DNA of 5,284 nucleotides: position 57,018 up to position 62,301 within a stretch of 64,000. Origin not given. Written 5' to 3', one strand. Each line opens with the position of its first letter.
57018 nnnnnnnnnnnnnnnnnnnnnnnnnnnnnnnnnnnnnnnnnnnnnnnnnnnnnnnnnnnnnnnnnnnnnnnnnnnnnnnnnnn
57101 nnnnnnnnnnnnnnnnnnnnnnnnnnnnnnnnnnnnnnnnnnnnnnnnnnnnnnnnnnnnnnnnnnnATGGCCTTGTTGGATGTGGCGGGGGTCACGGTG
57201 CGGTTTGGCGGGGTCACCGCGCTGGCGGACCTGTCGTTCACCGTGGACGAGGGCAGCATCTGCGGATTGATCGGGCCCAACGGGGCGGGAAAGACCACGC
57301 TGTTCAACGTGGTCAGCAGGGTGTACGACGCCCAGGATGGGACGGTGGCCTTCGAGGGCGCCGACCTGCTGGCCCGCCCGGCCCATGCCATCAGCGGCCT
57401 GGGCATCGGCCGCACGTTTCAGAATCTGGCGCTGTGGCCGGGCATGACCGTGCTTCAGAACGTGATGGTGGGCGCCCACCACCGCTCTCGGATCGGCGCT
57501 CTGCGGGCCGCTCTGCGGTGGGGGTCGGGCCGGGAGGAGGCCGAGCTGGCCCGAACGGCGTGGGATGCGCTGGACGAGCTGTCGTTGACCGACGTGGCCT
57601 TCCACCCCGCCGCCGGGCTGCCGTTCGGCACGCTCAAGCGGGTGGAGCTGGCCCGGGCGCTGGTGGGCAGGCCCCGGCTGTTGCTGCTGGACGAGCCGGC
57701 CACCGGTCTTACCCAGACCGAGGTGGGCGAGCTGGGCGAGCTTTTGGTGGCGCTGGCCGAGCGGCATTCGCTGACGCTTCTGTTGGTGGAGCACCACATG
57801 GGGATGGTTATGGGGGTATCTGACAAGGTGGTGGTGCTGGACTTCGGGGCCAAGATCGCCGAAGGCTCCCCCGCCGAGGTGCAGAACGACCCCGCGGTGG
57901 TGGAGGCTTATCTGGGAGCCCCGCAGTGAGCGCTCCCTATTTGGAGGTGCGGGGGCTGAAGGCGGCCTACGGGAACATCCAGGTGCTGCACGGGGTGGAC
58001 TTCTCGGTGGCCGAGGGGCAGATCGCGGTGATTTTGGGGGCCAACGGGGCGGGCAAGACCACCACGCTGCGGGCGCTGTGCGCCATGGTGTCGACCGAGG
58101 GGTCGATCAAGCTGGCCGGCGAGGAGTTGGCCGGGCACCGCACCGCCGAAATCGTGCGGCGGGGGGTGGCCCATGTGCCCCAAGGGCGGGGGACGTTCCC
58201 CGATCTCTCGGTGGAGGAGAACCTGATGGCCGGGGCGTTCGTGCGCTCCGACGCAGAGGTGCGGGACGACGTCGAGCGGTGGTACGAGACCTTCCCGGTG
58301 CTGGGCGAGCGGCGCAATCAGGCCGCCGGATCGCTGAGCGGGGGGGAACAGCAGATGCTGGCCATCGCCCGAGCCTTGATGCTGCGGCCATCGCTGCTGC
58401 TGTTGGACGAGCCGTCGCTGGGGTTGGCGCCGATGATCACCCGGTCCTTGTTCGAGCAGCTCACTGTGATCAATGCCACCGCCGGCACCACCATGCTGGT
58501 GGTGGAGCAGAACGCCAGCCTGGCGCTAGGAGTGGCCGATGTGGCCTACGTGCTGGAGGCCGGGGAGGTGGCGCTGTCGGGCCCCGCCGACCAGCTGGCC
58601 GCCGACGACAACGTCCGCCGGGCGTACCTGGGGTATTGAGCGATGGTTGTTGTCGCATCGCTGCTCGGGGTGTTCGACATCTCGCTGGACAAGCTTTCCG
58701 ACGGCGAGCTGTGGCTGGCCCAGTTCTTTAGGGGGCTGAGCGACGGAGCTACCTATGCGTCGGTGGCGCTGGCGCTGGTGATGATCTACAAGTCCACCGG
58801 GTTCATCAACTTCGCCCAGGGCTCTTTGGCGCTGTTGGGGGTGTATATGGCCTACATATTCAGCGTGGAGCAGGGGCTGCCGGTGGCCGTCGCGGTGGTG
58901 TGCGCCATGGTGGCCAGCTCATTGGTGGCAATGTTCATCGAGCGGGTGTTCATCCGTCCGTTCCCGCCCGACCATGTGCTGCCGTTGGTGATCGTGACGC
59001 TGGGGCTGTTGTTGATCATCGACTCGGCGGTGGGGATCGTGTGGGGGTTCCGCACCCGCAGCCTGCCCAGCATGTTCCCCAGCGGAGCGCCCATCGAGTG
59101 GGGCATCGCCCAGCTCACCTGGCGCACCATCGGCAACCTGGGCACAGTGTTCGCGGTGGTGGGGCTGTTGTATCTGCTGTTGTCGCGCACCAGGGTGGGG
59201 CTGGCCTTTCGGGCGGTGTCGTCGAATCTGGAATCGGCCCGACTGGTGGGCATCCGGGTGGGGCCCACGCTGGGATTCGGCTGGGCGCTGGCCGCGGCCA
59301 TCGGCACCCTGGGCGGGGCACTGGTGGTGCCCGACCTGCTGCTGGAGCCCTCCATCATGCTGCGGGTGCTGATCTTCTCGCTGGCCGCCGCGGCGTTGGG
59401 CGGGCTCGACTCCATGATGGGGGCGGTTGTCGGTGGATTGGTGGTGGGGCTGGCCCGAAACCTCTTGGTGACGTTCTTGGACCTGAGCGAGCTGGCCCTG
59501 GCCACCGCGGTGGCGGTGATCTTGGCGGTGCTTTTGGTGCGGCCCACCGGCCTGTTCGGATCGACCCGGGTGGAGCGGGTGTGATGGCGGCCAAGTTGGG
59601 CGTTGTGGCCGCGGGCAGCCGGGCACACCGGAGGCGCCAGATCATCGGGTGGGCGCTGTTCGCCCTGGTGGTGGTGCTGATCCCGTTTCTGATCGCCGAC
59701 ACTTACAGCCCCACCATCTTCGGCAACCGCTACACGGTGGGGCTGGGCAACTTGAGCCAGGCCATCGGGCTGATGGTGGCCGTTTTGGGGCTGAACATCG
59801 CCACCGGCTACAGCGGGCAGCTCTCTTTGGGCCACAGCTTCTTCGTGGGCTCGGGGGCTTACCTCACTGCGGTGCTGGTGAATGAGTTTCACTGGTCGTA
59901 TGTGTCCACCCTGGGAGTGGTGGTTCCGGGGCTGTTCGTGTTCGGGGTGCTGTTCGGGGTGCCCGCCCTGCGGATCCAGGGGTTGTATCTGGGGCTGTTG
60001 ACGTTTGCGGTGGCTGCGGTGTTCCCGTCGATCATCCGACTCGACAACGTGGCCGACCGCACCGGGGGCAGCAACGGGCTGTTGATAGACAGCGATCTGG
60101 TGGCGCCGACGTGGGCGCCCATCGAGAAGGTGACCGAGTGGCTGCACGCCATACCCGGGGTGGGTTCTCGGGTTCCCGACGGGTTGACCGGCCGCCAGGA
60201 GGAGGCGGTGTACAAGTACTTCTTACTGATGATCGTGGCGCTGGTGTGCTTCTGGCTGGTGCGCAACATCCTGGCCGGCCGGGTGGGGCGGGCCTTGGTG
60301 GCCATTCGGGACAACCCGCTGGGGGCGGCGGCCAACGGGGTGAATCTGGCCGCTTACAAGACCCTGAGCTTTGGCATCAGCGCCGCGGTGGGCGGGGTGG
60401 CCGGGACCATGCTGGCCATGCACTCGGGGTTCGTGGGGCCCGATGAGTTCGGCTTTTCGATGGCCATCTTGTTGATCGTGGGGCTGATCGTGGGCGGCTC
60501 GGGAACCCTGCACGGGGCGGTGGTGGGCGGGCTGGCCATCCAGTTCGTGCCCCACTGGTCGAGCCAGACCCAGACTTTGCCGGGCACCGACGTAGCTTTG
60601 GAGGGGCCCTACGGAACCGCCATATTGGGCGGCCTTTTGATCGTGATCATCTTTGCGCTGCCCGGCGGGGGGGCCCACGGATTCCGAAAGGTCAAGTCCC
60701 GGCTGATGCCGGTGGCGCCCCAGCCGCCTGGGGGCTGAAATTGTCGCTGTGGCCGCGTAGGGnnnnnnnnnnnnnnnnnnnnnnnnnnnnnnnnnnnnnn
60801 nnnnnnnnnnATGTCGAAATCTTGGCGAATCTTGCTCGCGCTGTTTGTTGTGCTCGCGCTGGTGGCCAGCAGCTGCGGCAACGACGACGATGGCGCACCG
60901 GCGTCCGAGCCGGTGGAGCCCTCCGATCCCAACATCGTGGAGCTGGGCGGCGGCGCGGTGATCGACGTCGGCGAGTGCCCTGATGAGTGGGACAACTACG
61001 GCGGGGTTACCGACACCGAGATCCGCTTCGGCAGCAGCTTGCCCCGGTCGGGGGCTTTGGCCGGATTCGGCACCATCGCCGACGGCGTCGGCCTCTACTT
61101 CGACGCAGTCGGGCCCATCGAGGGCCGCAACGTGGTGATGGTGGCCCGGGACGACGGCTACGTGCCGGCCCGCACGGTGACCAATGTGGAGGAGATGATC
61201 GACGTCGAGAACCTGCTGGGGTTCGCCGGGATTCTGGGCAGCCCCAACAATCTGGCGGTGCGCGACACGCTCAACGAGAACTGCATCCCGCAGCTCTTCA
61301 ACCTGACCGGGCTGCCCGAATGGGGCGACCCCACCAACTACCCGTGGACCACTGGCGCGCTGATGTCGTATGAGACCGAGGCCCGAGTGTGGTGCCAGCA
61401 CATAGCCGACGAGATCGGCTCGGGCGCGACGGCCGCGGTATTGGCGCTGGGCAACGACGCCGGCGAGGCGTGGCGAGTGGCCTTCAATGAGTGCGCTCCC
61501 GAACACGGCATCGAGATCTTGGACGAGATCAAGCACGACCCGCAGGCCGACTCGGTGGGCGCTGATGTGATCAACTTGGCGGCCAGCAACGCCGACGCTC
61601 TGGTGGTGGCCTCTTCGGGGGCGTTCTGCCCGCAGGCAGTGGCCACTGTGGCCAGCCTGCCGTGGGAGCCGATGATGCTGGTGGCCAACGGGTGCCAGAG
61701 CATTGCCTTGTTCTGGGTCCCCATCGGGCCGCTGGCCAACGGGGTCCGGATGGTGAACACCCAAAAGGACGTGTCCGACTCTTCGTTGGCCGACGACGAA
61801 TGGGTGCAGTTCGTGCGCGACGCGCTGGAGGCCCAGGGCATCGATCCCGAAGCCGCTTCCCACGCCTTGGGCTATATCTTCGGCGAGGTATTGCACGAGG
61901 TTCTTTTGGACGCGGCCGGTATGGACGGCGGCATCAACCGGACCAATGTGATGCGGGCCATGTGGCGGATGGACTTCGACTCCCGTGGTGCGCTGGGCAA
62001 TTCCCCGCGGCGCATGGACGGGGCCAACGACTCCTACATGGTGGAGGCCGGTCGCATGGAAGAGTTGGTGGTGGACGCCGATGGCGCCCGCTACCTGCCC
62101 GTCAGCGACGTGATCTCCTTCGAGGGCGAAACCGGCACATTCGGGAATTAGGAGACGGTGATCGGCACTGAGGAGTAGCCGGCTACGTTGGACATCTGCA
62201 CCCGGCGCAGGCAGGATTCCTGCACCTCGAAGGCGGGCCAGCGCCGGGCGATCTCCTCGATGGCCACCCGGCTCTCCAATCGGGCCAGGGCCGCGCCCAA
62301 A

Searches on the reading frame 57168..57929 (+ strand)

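Call 58: search_protein_families(library=pfam, proteins=[window:57168-57929:+], max_evalue=0.0001)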
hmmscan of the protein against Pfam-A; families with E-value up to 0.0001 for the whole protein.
window:57168-57929:+ (253 aa): 3 families
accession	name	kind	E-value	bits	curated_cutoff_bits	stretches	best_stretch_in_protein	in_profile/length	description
PF00005.33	ABC_tran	-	4.3e-28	99.1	25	1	19-178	1-136/137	ABC transporter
PF12399.14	BCA_ABC_TP_C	-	5.9e-13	48.6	25.5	1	229-251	2-24/27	Branched-chain amino acid ATP-binding cassette transporter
PF13304.12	AAA_21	-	9e-06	26.4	27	0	33-55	3-25/304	AAA domain, putative AbiEii toxin, Type IV TA system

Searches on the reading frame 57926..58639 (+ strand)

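Call 59: search_protein_families(library=pfam, proteins=[window:57926-58639:+], max_evalue=0.0001)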
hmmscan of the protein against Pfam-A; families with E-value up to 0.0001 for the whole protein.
window:57926-58639:+ (237 aa): 3 families
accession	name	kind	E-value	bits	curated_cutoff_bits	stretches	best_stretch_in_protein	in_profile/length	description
PF00005.33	ABC_tran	-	9.8e-33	114.1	25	1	21-164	1-136/137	ABC transporter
PF13304.12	AAA_21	-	5.5e-12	46.8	27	1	125-181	226-284/304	AAA domain, putative AbiEii toxin, Type IV TA system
PF13476.12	AAA_23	-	1.9e-05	25.8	27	1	24-56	15-44/201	AAA domain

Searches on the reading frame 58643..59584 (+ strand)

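Call 59: search_protein_families(library=pfam, proteins=[window:58643-59584:+], max_evalue=0.0001)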
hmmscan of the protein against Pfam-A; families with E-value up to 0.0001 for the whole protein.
window:58643-59584:+ (313 aa): 1 family
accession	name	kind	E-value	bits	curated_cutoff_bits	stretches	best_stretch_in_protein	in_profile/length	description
PF02653.21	BPD_transp_2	-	6e-28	98.2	26.8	1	29-297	3-269/269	Branched-chain amino acid transport system / permease component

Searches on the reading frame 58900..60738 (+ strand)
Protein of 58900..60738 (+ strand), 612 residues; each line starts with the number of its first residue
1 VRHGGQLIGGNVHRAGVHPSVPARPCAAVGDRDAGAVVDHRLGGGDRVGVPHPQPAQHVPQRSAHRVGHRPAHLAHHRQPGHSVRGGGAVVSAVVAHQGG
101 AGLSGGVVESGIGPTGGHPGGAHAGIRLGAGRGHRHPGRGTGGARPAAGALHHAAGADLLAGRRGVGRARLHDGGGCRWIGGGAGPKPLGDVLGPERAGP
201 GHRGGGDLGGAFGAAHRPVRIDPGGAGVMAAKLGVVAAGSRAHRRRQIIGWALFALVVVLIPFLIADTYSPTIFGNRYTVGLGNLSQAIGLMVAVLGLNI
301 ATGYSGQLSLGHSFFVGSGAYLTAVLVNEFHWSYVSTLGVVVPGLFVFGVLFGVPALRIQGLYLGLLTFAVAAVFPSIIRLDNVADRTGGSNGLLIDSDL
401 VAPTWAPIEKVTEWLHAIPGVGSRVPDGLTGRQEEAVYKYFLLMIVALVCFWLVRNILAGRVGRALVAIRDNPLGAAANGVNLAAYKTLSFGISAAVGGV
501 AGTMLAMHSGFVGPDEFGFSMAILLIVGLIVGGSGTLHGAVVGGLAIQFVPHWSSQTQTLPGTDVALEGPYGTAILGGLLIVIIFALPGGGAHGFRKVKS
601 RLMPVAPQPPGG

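Call 59: search_protein_families(library=pfam, proteins=[window:58900-60738:+], max_evalue=0.0001)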
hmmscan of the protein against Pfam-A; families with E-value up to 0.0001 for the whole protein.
window:58900-60738:+ (612 aa): 1 family
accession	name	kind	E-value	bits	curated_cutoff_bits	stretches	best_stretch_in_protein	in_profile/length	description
PF02653.21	BPD_transp_2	-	1.8e-28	99.9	26.8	1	285-583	6-268/269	Branched-chain amino acid transport system / permease component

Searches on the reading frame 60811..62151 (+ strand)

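Call 59: search_protein_families(library=pfam, proteins=[window:60811-62151:+], max_evalue=0.0001)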
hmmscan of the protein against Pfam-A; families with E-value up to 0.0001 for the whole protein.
window:60811-62151:+ (446 aa): 1 family
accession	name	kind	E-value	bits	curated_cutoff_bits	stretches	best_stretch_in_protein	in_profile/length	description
PF13458.12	Peripla_BP_6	-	1.5e-33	117.4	31.7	1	70-397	1-319/343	Periplasmic binding protein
